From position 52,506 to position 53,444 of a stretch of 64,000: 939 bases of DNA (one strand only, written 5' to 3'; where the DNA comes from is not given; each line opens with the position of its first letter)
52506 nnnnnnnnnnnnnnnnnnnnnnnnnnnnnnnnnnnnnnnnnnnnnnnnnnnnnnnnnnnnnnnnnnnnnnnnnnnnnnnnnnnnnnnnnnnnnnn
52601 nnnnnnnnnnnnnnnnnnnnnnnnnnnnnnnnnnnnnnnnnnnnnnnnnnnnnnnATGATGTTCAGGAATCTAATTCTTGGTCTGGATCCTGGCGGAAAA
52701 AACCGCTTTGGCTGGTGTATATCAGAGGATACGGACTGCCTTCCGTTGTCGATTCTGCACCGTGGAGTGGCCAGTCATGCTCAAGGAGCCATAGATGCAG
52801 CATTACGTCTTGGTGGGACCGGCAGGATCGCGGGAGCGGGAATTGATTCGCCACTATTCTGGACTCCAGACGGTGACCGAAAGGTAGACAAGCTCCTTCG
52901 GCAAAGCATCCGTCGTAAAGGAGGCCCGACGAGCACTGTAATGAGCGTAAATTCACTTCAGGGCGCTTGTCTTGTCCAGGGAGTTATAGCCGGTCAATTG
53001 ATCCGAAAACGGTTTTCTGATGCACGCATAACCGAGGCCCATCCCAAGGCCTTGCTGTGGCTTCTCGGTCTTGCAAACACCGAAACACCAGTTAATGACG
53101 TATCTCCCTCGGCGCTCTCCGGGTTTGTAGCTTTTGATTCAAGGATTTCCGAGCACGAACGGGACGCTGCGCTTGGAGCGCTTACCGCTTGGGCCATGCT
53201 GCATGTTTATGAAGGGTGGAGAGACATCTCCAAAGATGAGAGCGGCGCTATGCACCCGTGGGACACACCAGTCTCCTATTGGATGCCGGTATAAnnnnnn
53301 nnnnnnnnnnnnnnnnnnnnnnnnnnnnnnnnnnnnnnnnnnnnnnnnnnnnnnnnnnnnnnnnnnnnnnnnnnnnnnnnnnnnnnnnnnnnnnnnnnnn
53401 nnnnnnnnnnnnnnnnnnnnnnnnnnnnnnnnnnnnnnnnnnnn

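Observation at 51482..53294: SIR2-like NADase candidate paired with a DUF429/RNase-H-fold protein: a possible undescribed two-gene defence module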

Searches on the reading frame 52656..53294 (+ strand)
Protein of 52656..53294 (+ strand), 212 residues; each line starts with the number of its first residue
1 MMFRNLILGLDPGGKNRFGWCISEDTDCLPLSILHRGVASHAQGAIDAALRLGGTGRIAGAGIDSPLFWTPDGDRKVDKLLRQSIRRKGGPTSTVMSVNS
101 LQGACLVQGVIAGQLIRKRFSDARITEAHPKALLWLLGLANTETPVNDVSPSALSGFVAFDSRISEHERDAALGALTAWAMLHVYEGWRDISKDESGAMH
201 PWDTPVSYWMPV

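Call 5: search_protein_families(library=pfam, proteins=[window:52656-53291:+], max_evalue=1)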
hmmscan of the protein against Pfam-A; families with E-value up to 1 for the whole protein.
seq(212 aa): 1 family
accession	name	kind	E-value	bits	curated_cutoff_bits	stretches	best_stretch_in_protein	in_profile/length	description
PF04250.19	DUF429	-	0.00024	21.3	23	1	58-144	37-148/214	Protein of unknown function (DUF429)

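Call 6: search_protein_families(library=padloc, proteins=[window:52656-53291:+], max_evalue=1)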
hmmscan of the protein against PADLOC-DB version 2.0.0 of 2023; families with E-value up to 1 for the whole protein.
seq(212 aa): 0 families

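Call 7: search_protein_families(library=ncbifam, proteins=[window:52656-53291:+], max_evalue=1)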
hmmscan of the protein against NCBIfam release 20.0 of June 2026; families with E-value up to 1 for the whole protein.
seq(212 aa): 0 families

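Call 10: find_homologous_proteins(query=window:52656-53291:+)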
Query seq(212 aa) (212 aa): 660 proteins with E <= 0.001 among 2833 candidates; the best 120 are listed.
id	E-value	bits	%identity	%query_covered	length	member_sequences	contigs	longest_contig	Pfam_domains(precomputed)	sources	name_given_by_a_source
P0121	2.6e-119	415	87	100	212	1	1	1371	-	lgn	-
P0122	1.2e-107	376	91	88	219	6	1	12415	-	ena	-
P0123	3.3e-104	365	78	100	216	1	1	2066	PF04250.20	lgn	-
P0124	6.1e-102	358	76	100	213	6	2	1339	PF04250.20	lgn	-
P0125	2.8e-99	349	73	100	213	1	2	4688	-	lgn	-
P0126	1.5e-97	343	71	100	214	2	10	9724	PF04250.20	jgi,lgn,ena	jgi:hypothetical protein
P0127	2.6e-79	284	63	98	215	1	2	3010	-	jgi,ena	-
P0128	2.6e-77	277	61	99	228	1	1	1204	-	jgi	jgi:hypothetical protein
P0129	1.6e-62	229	50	98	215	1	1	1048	-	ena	-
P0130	7.0e-61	224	54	99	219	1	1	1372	PF04250.20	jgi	jgi:hypothetical protein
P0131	2.0e-60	222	51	98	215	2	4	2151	-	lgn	-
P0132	5.3e-60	221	50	98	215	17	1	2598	-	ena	-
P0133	6.8e-60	220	51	97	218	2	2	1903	-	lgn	-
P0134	9.6e-60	220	52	99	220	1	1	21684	-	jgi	jgi:hypothetical protein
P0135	1.3e-59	219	50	98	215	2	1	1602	-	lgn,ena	-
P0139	4.9e-59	218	51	98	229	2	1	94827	PF04250.20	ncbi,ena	-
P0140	8.0e-59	217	52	98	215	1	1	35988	PF04250.20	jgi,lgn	jgi:hypothetical protein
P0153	3.4e-57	211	50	98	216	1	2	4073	PF04250.20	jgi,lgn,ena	-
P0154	6.3e-57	211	49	98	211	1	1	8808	PF04250.20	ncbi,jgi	jgi:predicted nuclease with RNAse H fold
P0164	3.7e-56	208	49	98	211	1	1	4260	PF04250.20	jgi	jgi:hypothetical protein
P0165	6.6e-56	207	50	98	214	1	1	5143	PF04250.20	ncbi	-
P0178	3.9e-55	205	50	97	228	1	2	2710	PF04250.20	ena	-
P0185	9.6e-55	203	47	98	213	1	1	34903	PF04250.20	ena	-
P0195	9.9e-54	200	48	98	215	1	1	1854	PF04250.20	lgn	-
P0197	1.4e-53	200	48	98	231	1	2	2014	PF04250.20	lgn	-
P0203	4.1e-53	198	49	98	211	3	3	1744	PF04250.20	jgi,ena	jgi:hypothetical protein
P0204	4.6e-53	198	47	98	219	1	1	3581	PF04250.20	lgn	-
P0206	8.2e-53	197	49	98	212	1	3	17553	PF04250.20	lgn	-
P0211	1.3e-52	197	47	98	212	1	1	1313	PF04250.20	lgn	-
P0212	1.5e-52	196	48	98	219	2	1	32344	PF04250.20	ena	-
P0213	1.5e-52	196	47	97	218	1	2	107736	PF04250.20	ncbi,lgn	-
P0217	2.1e-52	196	48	97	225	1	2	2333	PF04250.20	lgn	-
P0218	2.5e-52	196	47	97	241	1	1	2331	PF04250.20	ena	-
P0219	3.8e-52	195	47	98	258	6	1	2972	PF04250.20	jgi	-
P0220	4.2e-52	195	47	100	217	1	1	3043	PF04250.20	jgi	jgi:predicted nuclease with RNAse H fold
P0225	7.3e-52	194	47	98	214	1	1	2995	PF04250.20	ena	-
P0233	3.4e-51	192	47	97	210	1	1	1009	PF04250.20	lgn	-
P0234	3.8e-51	192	50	94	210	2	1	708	PF04250.20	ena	-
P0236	4.2e-51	192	45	98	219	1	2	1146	PF04250.20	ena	-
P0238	4.9e-51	191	47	97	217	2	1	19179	PF04250.20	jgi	jgi:hypothetical protein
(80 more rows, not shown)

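Call 18: find_encoding_contigs(protein=P0122, flank=6000, max_places=4)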
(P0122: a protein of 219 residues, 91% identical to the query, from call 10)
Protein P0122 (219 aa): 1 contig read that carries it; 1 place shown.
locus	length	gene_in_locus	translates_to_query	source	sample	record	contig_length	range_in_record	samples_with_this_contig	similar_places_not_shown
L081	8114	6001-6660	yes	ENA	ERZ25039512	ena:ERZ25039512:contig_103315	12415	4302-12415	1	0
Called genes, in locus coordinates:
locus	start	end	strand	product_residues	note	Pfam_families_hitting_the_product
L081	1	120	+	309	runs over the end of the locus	PF01839:FG-GAP, PF13517:FG-GAP_3 (weak), PF14312:FG-GAP_2 (faint), PF01839:FG-GAP, PF13517:FG-GAP_3 (weak), PF01839:FG-GAP, PF13517:FG-GAP_3, PF01839:FG-GAP, +2 more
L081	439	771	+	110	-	-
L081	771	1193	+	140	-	PF00465:Fe-ADH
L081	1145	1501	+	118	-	PF25137:ADH_Fe_C (weak)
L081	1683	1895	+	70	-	-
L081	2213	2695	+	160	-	-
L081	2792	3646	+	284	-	PF18928:DUF5677 (weak)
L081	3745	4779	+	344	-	-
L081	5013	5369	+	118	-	-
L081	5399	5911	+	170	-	-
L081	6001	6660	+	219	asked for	-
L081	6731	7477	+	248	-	PF22187:DUF6946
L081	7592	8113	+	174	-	?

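Call 36: find_related_loci(query=A3, collection=metagenome_contigs, flank=6000)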
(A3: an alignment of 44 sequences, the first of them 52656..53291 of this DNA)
Query A3 (212 aa) in metagenome_contigs; peptide patterns used: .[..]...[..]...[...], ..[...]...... (x = any residue, [..] = any of these).
391 stretches matched a pattern; 328 encode a relative of the query (tblastn E <= 1e-3); the best 80 are kept; 80 distinct loci.
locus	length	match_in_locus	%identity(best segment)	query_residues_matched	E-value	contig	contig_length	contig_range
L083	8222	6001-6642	71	1-212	3e-100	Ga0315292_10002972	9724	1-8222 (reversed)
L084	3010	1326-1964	62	2-212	2e-76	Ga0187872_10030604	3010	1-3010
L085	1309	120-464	90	98-212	3e-72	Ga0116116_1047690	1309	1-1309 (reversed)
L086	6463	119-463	90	98-212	4e-68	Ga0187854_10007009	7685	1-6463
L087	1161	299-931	45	5-212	5e-66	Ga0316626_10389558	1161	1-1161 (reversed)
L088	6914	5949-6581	48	5-212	1e-61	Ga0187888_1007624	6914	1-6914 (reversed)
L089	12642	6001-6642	44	1-212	7e-60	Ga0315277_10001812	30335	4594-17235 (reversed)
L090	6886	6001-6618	49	6-208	4e-60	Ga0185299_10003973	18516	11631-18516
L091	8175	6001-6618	49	6-208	4e-60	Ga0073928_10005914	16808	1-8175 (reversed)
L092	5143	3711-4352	49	2-212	5e-60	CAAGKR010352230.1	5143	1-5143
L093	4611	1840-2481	44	1-212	6e-60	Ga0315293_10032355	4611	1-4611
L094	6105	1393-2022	51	6-212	6e-59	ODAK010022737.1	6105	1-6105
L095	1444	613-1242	48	5-211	1e-61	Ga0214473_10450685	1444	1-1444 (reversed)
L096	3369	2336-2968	49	4-212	1e-58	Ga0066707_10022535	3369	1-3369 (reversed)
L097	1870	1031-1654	50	7-212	5e-60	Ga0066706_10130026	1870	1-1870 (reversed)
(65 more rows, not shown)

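Call 43: predict_structure(alignment_id=A3)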
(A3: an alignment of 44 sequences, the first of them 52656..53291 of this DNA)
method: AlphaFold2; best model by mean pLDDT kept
length: 212 residues; sequences in the alignment: 44
mean_pLDDT: 95.9   pTM: 0.93
mean pLDDT of the five models: 95.9, 95.6, 95.2, 95.1, 95.1
residues with pLDDT >= 90: 196; 70-90: 15; 50-70: 1; < 50: 0
segments of 3 or more residues with pLDDT < 50: none
pLDDT, mean of each block of 10 residues (from residue 1): 92 97 98 98 98 93 97 95 97 92 90 97 97 98 96 96 96 99 98 96 94 97
secondary structure, 60 per line:
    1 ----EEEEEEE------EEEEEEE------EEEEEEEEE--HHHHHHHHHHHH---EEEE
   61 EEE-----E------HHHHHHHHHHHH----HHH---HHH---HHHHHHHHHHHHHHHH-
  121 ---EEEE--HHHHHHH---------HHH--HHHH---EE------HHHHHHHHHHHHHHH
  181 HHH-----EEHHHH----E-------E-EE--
elements in order: E5-11 E18-24 E31-39 H42-53 E57-63 H76-87 H104-119 E124-127 H130-136 H151-154 H166-183 H191-194

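Call 46: fold_search(model_id=the predicted structure, library=pdb)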
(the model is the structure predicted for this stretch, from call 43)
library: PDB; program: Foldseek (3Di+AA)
matches with E <= 10: 284; with E <= 0.001: 0
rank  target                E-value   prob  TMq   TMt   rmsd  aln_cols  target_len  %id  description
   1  4ep4_A                1.9e-03  0.99  0.41  0.50  11.3       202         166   13  Thermus thermophilus RuvC structure (released 2012-11-14)
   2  4ep5                  2.4e-03  0.97  0.38  0.48  11.5       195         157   12  Thermus thermophilus RuvC structure (released 2012-11-14)
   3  4ld0_A                7.4e-03  0.97  0.39  0.50  11.7       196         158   11  T. thermophilus RuvC in complex with Holliday junction substrate (released 2013-09-04)
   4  1kcf_B                1.2e-02  0.60  0.35  0.33  13.4       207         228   14  Crystal Structure of the Yeast Mitochondrial Holliday Junction Resolvase, Ydc2 (released 2001-11-28)
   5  6s16_A                1.8e-02  0.92  0.41  0.52  12.5       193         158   12  T. thermophilus RuvC in complex with Holliday junction substrate (released 2019-09-25)
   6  1kcf_A                2.4e-02  0.57  0.36  0.33  13.3       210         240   13  Crystal Structure of the Yeast Mitochondrial Holliday Junction Resolvase, Ydc2 (released 2001-11-28)
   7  5xh7_A                4.0e-02  0.21  0.21  0.05  16.8       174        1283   13  Crystal structure of the Acidaminococcus sp. BV3L6 Cpf1 RR variant in complex with crRNA and target DNA (TCCA PAM) (released 2017-06-14)
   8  5b43_A                4.5e-02  0.18  0.20  0.05  16.3       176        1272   13  Crystal structure of Acidaminococcus sp. Cpf1 in complex with crRNA and target DNA (released 2016-05-04)
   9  9kwb_A                8.4e-02  0.21  0.19  0.04  11.9       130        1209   12  Cas12a-PCPS-dark (released 2025-07-16)
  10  8sfn_A                1.0e-01  0.21  0.20  0.04  11.4       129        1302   13  WT CRISPR-Cas12a with a 16bp R-loop and nontarget strand in the RuvC active site. (released 2024-07-03)
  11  9mk3_E                1.2e-01  0.12  0.20  0.05  16.6       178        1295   13  Engineered AsCas12a (M537R, F870L) (released 2025-12-24)
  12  3r8e                  1.7e-01  0.33  0.28  0.22   6.3       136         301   16  Crystal structure of a putative sugar kinase (CHU_1875) from Cytophaga hutchinsonii ATCC 33406 at 1.65 A resolution (released 2011-05-18)
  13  6nmc_A                1.9e-01  0.08  0.20  0.05  15.3       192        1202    9  CryoEM structure of the LbCas12a-crRNA-2xAcrVA1 complex (released 2019-06-12)
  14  5xh6_A                2.0e-01  0.11  0.21  0.05  15.9       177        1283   13  Crystal structure of the Acidaminococcus sp. BV3L6 Cpf1 RVR variant in complex with crRNA and target DNA (TATA PAM) (released 2017-06-14)
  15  8h9d_A                2.4e-01  0.14  0.20  0.05  11.8       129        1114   12  Crystal structure of Cas12a protein (released 2023-02-08)
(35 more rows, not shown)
